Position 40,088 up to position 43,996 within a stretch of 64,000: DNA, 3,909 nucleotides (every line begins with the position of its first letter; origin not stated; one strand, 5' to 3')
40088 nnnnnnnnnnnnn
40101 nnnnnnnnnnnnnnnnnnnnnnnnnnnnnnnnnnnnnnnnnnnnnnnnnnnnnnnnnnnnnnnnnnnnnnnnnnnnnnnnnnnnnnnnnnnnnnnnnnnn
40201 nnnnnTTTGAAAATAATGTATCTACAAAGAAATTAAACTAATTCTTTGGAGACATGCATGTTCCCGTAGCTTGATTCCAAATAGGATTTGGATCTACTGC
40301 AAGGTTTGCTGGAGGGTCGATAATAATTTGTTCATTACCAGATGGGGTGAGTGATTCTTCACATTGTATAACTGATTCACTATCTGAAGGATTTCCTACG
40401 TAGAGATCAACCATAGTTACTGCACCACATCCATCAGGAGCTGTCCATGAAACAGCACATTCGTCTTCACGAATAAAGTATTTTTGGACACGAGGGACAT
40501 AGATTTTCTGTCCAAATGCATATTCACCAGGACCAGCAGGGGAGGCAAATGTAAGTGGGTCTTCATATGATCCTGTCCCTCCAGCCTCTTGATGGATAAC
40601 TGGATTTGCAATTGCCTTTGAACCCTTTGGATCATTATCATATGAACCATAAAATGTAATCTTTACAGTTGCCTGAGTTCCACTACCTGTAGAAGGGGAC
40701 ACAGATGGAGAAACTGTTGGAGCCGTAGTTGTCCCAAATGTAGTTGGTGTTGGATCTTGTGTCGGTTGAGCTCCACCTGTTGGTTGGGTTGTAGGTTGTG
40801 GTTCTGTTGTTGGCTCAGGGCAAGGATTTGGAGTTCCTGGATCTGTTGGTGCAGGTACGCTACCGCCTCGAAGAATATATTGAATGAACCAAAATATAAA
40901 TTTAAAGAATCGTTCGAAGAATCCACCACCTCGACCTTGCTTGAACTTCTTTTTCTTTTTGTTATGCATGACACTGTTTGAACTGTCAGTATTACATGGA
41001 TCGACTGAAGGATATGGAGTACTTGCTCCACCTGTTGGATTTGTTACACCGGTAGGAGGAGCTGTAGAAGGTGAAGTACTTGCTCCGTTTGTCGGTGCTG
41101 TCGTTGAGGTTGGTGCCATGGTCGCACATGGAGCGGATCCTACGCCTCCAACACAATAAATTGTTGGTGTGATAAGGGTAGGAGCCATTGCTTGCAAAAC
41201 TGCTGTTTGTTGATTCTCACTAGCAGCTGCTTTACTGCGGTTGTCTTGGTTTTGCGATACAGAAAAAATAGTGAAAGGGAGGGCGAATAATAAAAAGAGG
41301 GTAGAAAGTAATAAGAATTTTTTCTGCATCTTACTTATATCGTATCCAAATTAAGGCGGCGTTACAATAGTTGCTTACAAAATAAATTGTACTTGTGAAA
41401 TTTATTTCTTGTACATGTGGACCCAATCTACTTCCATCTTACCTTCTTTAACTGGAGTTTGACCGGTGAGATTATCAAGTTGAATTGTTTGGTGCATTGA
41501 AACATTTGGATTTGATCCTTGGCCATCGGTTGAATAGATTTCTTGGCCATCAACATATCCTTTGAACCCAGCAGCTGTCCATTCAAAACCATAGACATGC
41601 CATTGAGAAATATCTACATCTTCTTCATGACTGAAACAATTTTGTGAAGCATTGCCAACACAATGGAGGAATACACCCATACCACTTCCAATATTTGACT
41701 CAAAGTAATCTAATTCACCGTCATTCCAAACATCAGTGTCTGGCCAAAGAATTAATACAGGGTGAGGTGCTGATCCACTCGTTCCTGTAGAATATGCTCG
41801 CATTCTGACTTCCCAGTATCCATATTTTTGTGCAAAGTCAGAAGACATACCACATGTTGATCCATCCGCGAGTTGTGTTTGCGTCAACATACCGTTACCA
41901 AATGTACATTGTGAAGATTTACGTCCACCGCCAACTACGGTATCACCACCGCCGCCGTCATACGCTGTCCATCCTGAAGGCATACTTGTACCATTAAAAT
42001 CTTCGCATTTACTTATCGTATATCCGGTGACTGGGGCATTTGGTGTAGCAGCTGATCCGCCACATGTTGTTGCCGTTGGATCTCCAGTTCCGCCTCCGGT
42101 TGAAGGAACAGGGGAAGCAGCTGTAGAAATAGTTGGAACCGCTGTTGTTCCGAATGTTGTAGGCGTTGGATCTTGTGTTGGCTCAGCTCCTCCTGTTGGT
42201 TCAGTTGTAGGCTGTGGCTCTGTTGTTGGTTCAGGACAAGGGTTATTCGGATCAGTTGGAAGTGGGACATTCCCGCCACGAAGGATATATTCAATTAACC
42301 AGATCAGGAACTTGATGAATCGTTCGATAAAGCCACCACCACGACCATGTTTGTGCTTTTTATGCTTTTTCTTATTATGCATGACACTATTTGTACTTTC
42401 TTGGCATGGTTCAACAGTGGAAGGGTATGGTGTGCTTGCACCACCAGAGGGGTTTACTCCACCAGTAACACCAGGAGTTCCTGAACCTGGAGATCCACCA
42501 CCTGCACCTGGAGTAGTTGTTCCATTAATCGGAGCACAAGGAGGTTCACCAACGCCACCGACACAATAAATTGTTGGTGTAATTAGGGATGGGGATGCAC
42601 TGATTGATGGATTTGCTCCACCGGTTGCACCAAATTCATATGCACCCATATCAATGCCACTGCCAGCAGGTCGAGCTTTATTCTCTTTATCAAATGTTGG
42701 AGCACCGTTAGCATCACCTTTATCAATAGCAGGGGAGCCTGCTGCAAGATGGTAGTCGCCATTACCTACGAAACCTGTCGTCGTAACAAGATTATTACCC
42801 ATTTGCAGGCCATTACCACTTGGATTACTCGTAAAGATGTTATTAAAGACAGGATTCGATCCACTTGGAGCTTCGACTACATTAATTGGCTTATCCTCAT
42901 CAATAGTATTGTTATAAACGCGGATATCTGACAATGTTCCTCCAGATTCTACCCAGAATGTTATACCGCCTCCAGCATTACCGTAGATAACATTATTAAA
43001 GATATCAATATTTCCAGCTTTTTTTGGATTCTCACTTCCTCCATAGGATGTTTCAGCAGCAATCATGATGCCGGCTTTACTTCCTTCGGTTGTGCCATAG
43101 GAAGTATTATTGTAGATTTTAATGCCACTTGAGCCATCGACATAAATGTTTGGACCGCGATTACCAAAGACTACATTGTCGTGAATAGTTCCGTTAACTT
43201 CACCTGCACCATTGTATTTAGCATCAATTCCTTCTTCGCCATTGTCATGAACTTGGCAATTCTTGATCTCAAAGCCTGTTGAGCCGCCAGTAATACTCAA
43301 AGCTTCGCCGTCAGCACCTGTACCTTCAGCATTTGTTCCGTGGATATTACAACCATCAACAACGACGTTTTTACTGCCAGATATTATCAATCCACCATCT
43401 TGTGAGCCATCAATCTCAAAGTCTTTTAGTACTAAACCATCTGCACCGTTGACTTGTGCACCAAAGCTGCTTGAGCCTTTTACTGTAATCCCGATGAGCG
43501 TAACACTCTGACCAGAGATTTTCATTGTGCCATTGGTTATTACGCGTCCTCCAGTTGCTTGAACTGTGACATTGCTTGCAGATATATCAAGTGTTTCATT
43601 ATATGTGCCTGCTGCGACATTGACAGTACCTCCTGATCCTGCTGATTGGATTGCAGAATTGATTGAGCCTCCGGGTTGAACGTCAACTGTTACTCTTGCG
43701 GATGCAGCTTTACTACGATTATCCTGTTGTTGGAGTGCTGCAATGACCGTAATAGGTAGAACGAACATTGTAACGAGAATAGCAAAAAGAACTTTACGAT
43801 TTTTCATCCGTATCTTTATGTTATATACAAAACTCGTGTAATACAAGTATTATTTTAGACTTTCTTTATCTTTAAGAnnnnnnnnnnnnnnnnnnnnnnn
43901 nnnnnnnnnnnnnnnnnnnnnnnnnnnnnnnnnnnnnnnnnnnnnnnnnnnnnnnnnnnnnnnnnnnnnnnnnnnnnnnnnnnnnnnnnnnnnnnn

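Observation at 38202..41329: Domain shuffling around the cassette: the DPBB domain is N-terminal in one gene and C-terminal in the next, and the catalytic heads are swapped.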

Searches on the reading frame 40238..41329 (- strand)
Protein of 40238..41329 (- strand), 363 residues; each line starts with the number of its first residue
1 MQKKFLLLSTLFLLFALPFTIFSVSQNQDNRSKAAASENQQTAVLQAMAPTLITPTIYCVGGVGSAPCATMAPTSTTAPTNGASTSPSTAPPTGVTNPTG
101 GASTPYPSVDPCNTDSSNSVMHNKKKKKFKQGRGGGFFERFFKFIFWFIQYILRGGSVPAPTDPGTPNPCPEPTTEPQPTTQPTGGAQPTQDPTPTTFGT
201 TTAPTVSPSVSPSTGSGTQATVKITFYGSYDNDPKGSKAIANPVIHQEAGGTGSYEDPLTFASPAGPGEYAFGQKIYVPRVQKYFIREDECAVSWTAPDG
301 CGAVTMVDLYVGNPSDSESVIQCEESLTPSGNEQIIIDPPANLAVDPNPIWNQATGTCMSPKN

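Call 3: search_protein_families(library=pfam, proteins=[window:40238-41329:-], max_evalue=0.01)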
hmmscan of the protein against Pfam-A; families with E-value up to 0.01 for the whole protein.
window:40238-41329:- (363 aa): 0 families

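Call 10: search_protein_families(library=ncbifam, proteins=[window:40238-41329:-], max_evalue=1)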
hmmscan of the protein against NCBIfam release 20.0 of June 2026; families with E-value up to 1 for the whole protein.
window:40238-41329:- (363 aa): 0 families

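Call 29: find_homologous_proteins(query=window:40238-41329:-, max_evalue=0.00001)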
Query window:40238-41329:- (363 aa): 48 proteins with E <= 0.00001 among 3834 candidates.
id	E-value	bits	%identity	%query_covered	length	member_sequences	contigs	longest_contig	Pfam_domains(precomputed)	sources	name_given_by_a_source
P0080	7.3e-242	820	100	100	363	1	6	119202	-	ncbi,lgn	-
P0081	2.3e-91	325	49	100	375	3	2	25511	-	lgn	-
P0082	7.1e-88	313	53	86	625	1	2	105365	PF14008.12,PF00149.34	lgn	-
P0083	1.4e-85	306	49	86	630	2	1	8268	PF14008.12,PF00149.34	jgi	jgi:hypothetical protein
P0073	1.6e-85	306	46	100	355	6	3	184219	-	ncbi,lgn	-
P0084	1.9e-85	305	49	88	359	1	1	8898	-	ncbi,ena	-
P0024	3.9e-85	304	46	95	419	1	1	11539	-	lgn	-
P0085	1.1e-83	300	52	86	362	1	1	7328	-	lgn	-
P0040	5.9e-82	294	45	94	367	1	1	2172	-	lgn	-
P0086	5.4e-81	291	46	88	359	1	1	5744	-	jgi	jgi:hypothetical protein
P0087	6.6e-81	290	54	71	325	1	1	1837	-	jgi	jgi:hypothetical protein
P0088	2.0e-80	289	50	88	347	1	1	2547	-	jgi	-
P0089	1.1e-77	280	48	88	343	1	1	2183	-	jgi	jgi:hypothetical protein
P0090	8.0e-76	274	49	87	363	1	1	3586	-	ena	-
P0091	2.0e-75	272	59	57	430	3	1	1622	-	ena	-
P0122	4.9e-36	143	48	43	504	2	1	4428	PF02156.22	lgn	-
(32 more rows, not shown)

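Call 30: find_encoding_contigs(protein=P0080, flank=10000, max_places=8)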
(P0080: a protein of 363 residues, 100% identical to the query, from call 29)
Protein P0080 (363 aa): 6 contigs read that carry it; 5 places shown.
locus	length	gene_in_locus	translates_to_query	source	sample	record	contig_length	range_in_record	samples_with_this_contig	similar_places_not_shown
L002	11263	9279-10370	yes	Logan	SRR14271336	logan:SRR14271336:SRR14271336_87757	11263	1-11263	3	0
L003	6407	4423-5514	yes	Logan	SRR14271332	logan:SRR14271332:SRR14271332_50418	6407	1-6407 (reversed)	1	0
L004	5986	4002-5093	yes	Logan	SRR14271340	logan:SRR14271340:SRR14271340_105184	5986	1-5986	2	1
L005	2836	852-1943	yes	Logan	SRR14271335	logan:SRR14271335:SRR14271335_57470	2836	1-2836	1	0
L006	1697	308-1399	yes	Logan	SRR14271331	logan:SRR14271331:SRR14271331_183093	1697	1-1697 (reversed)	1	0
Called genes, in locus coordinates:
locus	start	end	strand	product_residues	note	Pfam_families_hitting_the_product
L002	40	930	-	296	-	PF00483:NTP_transferase, PF12804:NTP_transf_3 (weak)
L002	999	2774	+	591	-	PF13230:GATase_4 (weak), PF13522:GATase_6, PF13537:GATase_7, PF01380:SIS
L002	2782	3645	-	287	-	-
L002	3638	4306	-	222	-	PF18920:DUF5671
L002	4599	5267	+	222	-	PF02357:NusG, PF00467:KOW (weak)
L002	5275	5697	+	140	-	PF03946:Ribosomal_L11_N, PF00298:Ribosomal_L11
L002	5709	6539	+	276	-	PF00687:Ribosomal_L1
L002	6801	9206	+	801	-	PF13229:Beta_helix, PF05048:NosD, PF00722:Glyco_hydro_16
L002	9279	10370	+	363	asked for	-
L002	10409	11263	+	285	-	?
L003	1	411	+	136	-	?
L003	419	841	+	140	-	PF03946:Ribosomal_L11_N, PF00298:Ribosomal_L11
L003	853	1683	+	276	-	PF00687:Ribosomal_L1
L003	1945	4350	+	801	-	PF13229:Beta_helix, PF05048:NosD, PF00722:Glyco_hydro_16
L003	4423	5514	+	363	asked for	-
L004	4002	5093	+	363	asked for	-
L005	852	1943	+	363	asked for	-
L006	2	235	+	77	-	?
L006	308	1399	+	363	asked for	-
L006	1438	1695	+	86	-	?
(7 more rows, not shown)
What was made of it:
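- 40238..41329 (-): P3 (363 aa): leader, cassette, DPBB-like domain. The identical protein lies on independent Logan contigs L002-L006 (call 30).
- P4 and P3 are confirmed on independent contigs from several sequencing runs (call 30). P4 and P3 are spanned intact in contigs from at least five runs (call 30).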

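Call 40: predict_structure(alignment_id=A3)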
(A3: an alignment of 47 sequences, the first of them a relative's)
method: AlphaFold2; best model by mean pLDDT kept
length: 363 residues; sequences in the alignment: 47
mean_pLDDT: 69.2   pTM: 0.48
mean pLDDT of the five models: 69.2, 68.9, 68.6, 68.6, 68.2
residues with pLDDT >= 90: 118; 70-90: 73; 50-70: 46; < 50: 126
segments of 3 or more residues with pLDDT < 50: 37-53, 60-77, 79-107, 109-123, 180-182, 184-214
pLDDT, mean of each block of 10 residues (from residue 1): 79 83 73 53 42 51 43 39 37 40 43 41 48 63 85 74 51 50 42 37 40 68 95 90 96 98 91 98 97 71 87 92 96 96 97 96 91
secondary structure, 60 per line:
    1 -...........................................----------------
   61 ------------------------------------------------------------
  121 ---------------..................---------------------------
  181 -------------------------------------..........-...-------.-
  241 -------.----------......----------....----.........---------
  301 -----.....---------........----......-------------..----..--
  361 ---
elements in order: H2-44 H136-153 E218-227 E259-264 E275-278 E283-291 E306-310 H320-327 E332-337
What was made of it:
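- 40241..40678 (-): P3 C-side DPBB-like domain (aa 218-363). AF2 pLDDT >90 (call 40).
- On Double-psi beta-barrel, RlpA/expansin/3D-like (P2 N-domain, P3 C-domain): The AF2 domain has pLDDT >90 (call 40).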

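Call 43: fold_search(model_id=the predicted structure, library=pdb)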
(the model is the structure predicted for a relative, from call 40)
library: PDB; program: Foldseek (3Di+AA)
matches with E <= 10: 24; with E <= 0.001: 0
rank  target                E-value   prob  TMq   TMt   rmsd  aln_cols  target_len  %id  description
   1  3d30                  2.6e-02  0.51  0.17  0.26   7.0       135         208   13  Structure of an expansin like protein from Bacillus Subtilis at 1.9A resolution (released 2008-10-14)
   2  9ms5_A                6.1e-02  0.77  0.19  0.31   6.3       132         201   14  Crystal structure of an expansin (Ss_EXLX1) from Streptomyces sp. (released 2025-05-21)
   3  9ms5_C                8.4e-02  0.60  0.18  0.30   6.0       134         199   14  Crystal structure of an expansin (Ss_EXLX1) from Streptomyces sp. (released 2025-05-21)
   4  6fpg_I                1.1e-01  0.44  0.19  0.38   7.1       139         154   14  Structure of the Ustilago maydis chorismate mutase 1 in complex with a Zea mays kiwellin (released 2019-01-16)
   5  6fpg_H                1.3e-01  0.30  0.19  0.36   7.0       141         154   13  Structure of the Ustilago maydis chorismate mutase 1 in complex with a Zea mays kiwellin (released 2019-01-16)
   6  8c0v_B                1.7e-01  0.44  0.19  0.08   5.8       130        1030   10  Structure of the peroxisomal Pex1/Pex6 ATPase complex bound to a substrate in single seam state (released 2023-10-04)
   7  9ce9_MODEL_1_A        4.5e-01  0.25  0.18  0.51   6.7       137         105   12  Solution NMR structure of the fungal loosenin PcaLOOL12 from Phanerochaete carnosa (released 2024-07-10)
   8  1zc1_MODEL_1_A        5.2e-01  0.13  0.16  0.24   6.3       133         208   13  Ufd1 exhibits the AAA-ATPase fold with two distinct ubiquitin interaction sites (released 2005-07-26)
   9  3sum_D                1.2e+00  0.06  0.14  0.30   8.7       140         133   10  Crystal structure of cerato-platanin 5 from M. perniciosa (MpCP5) (released 2012-07-11)
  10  1cz4                  1.3e+00  0.09  0.15  0.25   6.3       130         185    9  NMR STRUCTURE OF VAT-N: THE N-TERMINAL DOMAIN OF VAT (VCP-LIKE ATPASE OF THERMOPLASMA) (released 1999-10-12)
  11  9cru_C                2.3e+00  0.09  0.16  0.09   5.5       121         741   10  Y20S (Sec18-Sec17-Sec9-Sso1-Snc1) EDTA - Class 1 (released 2025-08-27)
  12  2yuj_MODEL_1_A        3.8e+00  0.03  0.14  0.23   9.1       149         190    6  Solution structure of human ubiquitin fusion degradation protein 1 homolog UFD1 (released 2008-04-15)
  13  7uaf_D                6.1e+00  0.02  0.07  0.05   2.8        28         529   18  Human meprin alpha inhibitory complex with compound 10d (N~3~,N~3~-bis[(2H-1,3-benzodioxol-5-yl)methyl]-N-hydroxy-beta (released 2022-11-02)
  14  5e7p_A                6.5e+00  0.04  0.15  0.09   6.0       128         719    8  Crystal Structure of MSMEG_0858 (Uniprot A0QQS4), a AAA ATPase. (released 2016-08-24)
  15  8d4v_D                6.9e+00  0.00  0.07  0.16  14.6       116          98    9  Crystal Structure of Cathepsin G Inhibited by Eap2 from S. aureus (released 2022-12-21)
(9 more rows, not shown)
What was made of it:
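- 40241..40678 (-): The best E is 0.026 (call 43).
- On Double-psi beta-barrel, RlpA/expansin/3D-like (P2 N-domain, P3 C-domain): The twelve best Foldseek PDB matches are all DPBB proteins, but E is 0.026-3.8 and TM-scores are low (call 43).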

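Call 56: find_encoding_contigs(protein=P0122, flank=10000, max_places=3)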
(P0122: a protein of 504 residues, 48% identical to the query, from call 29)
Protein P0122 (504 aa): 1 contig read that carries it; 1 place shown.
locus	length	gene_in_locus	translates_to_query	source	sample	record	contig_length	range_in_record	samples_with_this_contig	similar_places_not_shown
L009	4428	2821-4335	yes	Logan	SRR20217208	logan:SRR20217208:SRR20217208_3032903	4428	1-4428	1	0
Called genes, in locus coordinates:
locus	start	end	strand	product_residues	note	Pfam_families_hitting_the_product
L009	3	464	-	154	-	?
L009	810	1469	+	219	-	PF02357:NusG, PF00467:KOW (weak)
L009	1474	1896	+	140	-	PF03946:Ribosomal_L11_N, PF00298:Ribosomal_L11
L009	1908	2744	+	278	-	PF00687:Ribosomal_L1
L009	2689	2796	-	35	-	-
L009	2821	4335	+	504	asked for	PF02156:Glyco_hydro_26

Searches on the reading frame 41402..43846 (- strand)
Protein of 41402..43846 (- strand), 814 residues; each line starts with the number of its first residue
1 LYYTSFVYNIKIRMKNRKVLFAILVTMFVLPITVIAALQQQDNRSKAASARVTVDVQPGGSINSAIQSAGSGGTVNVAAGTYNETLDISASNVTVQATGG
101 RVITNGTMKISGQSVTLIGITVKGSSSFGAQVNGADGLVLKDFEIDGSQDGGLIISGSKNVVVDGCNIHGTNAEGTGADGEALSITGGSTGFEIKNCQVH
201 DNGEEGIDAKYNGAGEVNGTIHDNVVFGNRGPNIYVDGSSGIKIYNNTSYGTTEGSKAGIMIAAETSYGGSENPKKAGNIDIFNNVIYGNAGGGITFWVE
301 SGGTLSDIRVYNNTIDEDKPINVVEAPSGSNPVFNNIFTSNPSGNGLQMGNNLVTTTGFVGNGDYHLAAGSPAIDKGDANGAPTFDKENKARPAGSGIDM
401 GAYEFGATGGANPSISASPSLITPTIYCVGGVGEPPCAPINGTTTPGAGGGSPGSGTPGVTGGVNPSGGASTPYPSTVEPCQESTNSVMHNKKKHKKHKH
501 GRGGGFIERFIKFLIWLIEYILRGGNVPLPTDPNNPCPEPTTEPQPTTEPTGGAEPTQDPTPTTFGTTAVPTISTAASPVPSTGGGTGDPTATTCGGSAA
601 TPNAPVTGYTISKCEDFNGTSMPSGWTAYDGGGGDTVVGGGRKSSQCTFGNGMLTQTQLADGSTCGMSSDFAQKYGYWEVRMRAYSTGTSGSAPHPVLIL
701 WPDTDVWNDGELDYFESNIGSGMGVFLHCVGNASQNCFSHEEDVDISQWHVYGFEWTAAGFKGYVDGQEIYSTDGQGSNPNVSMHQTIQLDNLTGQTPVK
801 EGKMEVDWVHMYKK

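Call 3: search_protein_families(library=pfam, proteins=[window:41402-43846:-], max_evalue=0.01)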
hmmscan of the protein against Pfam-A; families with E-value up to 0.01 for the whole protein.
window:41402-43846:- (814 aa): 4 families
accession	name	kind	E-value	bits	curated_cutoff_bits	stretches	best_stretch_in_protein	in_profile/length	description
PF13229.12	Beta_helix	-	1.8e-15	57.3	25.9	1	88-248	11-157/158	Right handed beta helix region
PF05048.19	NosD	-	2.9e-08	33.9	23.6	1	124-317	14-172/212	Periplasmic copper-binding protein (NosD)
PF00722.28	Glyco_hydro_16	-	1e-07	32.1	22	1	647-809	14-174/175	Glycosyl hydrolases family 16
PF16318.11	DUF4957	-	0.0014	19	30.8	0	106-219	7-131/142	Domain of unknown function (DUF4957)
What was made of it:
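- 42632..43585 (-): Beta-helix region with the choice-of-anchor Q domain (aa 88-405). Pfam Beta_helix E=1.8e-15 and NosD E=2.9e-8 (call 3).
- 41420..41908 (-): GH16 domain with the ELDYFE (ExDxxE) motif. Pfam PF00722 32.1 bits against a cut-off of 22 (call 3).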

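Call 10: search_protein_families(library=ncbifam, proteins=[window:41402-43846:-], max_evalue=1)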
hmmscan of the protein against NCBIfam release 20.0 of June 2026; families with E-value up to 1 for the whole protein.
window:41402-43846:- (814 aa): 3 families
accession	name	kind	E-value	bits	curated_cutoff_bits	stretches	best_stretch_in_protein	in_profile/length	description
NF041518.1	choice_anch_Q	domain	8.1e-13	48.4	25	1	365-405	17-57/58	choice-of-anchor Q domain-containing protein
TIGR03804.1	para_beta_helix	repeat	3.2e-05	23.5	19.45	2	218-248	9-38/44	parallel beta-helix repeat protein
NF047856.1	BGlucanaseBglS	equivalog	0.057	12.9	300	1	702-776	121-194/237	beta-glucanase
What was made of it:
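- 42632..43585 (-): NCBIfam NF041518 E=8e-13 (call 10).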
